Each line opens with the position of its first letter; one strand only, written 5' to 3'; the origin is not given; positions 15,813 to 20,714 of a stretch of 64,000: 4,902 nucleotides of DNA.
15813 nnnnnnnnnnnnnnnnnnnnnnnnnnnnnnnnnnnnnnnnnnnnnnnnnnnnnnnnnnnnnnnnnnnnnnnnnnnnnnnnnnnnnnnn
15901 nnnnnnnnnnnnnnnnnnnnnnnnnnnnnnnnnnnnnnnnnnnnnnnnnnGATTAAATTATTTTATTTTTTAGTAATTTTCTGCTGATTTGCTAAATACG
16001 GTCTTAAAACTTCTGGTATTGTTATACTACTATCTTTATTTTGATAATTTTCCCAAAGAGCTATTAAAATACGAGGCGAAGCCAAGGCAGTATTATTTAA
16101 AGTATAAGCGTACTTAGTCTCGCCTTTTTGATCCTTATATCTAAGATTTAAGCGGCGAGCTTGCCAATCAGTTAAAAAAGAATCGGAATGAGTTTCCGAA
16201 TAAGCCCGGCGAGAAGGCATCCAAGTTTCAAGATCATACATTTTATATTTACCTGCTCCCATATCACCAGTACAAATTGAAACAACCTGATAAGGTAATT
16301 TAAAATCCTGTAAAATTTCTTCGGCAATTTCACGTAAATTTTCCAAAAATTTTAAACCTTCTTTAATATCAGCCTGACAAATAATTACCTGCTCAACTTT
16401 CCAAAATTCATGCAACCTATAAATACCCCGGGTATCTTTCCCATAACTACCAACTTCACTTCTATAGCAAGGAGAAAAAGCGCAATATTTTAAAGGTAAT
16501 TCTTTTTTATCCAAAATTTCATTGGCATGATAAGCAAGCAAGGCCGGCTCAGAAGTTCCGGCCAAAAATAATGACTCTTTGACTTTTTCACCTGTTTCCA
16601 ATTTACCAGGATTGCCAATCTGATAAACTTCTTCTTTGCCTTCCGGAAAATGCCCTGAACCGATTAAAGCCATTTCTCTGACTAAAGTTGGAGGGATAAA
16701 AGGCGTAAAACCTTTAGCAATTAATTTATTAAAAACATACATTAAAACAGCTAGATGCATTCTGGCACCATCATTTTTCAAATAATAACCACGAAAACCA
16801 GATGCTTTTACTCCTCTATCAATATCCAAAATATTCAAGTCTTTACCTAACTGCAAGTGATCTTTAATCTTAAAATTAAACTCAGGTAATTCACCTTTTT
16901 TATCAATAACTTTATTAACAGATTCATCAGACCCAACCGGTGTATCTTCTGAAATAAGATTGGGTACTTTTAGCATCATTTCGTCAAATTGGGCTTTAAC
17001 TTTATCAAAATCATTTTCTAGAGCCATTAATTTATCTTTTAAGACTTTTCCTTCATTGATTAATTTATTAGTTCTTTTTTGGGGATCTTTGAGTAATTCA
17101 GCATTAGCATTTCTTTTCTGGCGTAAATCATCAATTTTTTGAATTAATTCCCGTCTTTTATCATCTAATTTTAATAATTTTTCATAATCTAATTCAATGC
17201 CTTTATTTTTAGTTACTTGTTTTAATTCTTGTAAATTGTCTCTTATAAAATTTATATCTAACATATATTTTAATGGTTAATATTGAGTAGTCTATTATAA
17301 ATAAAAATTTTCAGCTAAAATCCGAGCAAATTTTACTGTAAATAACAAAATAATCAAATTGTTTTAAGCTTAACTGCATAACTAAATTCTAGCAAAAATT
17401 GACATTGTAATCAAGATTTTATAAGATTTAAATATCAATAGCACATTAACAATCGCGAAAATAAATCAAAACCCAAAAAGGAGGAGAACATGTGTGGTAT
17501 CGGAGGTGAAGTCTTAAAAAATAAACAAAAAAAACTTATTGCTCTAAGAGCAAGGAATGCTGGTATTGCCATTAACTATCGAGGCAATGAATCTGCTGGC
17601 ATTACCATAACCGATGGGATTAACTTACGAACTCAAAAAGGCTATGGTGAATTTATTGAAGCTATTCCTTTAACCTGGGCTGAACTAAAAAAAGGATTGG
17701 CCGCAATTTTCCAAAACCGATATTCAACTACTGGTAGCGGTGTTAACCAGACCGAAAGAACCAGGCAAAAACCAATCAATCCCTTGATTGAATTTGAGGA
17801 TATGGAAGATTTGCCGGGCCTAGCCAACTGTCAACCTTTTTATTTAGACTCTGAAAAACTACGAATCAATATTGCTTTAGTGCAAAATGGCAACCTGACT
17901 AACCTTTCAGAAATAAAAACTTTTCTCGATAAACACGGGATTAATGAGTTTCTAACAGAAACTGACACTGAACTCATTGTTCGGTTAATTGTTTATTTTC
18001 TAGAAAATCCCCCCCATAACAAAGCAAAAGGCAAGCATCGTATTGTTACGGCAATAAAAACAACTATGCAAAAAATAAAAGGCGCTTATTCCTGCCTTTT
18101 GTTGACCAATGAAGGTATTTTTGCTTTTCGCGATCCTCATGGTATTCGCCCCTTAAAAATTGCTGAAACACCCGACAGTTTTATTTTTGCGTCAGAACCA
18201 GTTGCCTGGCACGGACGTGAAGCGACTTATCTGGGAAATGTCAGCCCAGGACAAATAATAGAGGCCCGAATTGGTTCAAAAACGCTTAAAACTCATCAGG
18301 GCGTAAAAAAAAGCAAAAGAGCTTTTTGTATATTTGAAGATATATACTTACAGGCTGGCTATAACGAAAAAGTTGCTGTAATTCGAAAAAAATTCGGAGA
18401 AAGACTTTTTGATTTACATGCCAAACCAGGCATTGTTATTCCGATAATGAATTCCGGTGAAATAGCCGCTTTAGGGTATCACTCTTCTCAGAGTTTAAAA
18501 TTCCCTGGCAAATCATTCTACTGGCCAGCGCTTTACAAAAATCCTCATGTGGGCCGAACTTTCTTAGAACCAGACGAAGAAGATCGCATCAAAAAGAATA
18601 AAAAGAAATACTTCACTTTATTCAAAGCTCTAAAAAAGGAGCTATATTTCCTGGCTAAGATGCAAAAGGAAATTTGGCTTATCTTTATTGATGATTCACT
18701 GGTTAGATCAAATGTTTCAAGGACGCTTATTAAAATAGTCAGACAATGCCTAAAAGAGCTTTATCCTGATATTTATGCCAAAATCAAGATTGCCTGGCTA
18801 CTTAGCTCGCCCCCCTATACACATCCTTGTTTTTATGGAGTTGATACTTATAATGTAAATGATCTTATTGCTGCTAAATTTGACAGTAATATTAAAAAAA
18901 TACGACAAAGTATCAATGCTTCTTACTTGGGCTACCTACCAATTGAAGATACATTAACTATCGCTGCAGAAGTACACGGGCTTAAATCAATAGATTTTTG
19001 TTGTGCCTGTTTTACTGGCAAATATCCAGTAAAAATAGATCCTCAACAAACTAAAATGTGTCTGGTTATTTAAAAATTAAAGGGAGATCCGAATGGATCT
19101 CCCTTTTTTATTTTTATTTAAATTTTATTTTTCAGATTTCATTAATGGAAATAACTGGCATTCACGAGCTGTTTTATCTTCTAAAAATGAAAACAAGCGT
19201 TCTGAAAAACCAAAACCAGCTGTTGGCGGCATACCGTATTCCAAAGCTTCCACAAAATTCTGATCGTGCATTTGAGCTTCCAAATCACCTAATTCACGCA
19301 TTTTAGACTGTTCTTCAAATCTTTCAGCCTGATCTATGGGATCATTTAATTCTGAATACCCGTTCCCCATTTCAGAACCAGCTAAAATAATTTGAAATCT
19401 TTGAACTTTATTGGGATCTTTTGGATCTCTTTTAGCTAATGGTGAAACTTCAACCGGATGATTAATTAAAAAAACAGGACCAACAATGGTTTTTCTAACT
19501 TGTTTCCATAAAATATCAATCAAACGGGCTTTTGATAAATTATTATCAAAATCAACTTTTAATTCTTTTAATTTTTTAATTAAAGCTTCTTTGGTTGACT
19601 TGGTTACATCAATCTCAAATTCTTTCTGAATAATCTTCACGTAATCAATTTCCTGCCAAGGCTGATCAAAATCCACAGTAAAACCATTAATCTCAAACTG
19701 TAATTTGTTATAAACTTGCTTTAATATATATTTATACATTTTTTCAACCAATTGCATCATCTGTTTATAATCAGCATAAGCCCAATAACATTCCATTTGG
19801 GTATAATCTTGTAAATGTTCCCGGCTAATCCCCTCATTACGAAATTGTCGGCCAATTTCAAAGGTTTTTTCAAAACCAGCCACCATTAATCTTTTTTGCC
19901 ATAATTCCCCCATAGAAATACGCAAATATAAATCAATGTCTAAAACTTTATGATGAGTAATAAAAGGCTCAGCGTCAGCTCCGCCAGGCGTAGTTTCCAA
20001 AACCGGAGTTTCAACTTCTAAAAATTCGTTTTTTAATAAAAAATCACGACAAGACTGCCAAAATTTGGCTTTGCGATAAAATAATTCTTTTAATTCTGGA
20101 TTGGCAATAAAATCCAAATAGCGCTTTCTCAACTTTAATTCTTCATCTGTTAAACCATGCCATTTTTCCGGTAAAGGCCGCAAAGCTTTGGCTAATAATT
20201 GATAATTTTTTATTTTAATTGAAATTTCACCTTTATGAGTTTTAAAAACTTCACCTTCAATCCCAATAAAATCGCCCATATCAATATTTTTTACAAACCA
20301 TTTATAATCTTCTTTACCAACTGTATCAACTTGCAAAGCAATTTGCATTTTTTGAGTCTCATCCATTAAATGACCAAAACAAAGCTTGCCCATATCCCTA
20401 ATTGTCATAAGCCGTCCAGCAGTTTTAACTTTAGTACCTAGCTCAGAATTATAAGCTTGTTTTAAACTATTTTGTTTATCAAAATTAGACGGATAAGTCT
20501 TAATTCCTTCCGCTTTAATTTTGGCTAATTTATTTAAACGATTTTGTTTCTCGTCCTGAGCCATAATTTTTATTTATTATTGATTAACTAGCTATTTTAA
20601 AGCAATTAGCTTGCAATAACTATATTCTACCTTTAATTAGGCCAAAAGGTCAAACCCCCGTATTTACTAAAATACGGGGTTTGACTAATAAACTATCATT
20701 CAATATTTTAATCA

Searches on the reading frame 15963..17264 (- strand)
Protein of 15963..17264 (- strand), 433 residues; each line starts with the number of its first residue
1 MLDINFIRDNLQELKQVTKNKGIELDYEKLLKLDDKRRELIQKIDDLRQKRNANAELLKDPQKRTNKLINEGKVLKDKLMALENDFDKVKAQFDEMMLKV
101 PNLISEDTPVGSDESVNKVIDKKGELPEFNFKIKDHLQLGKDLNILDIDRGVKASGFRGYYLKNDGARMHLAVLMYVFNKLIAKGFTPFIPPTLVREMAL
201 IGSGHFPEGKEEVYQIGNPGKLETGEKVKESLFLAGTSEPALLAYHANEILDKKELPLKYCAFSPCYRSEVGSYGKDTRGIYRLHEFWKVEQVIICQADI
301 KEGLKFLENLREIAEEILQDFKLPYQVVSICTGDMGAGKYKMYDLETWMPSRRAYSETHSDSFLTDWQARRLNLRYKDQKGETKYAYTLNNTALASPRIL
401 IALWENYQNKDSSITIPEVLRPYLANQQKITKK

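Call 21: search_protein_families(library=pfam, proteins=[window:15963-17264:-], max_evalue=0.001)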
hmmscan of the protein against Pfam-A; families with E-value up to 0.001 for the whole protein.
window:15963-17264:- (433 aa): 2 families
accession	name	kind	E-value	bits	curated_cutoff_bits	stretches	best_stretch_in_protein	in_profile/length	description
PF00587.30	tRNA-synt_2b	-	6.4e-32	111.5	29.3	1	228-407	7-179/179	tRNA synthetase class II core domain (G, H, P, S and T)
PF02403.27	Seryl_tRNA_N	-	3.8e-20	72.6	28.2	1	1-103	1-107/108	Seryl-tRNA synthetase N-terminal domain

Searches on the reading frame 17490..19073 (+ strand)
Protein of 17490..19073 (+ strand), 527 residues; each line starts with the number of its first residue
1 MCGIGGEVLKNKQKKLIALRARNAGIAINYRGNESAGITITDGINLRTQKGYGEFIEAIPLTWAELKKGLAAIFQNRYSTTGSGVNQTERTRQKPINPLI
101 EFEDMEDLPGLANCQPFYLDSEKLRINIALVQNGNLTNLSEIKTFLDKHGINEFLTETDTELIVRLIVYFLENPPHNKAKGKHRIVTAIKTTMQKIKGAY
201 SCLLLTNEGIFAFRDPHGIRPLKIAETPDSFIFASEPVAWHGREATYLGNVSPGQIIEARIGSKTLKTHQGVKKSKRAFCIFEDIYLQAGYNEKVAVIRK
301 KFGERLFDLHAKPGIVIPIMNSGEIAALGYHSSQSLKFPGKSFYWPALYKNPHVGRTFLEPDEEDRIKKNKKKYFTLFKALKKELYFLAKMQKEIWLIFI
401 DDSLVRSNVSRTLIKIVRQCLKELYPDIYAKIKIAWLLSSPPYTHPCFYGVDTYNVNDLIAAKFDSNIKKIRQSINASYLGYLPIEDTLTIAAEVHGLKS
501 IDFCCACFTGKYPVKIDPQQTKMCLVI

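Call 21: search_protein_families(library=pfam, proteins=[window:17490-19073:+], max_evalue=0.001)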
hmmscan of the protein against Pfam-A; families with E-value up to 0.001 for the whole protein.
window:17490-19073:+ (527 aa): 2 families
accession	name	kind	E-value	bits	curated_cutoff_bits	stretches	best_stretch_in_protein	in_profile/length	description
PF13537.11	GATase_7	-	3.4e-13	50.1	25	1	115-238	14-119/123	Glutamine amidotransferase domain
PF13522.11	GATase_6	-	2.9e-10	40.7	27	1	106-236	22-130/130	Glutamine amidotransferase domain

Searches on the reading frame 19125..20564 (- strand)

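Call 21: search_protein_families(library=pfam, proteins=[window:19125-20564:-], max_evalue=0.001)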
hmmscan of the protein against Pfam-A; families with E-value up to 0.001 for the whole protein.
window:19125-20564:- (479 aa): 3 families
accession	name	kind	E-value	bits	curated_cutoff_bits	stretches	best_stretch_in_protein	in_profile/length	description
PF00152.25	tRNA-synt_2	-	1.7e-72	244.6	25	1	140-475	1-307/308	tRNA synthetases class II (D, K and N)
PF01336.31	tRNA_anti-codon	-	2.7e-14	53.3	27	1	46-124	1-75/75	OB-fold nucleic acid binding domain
PF01409.25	tRNA-synt_2d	-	8.7e-05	22.5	19.8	1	210-309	79-179/246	tRNA synthetases class II core domain (F)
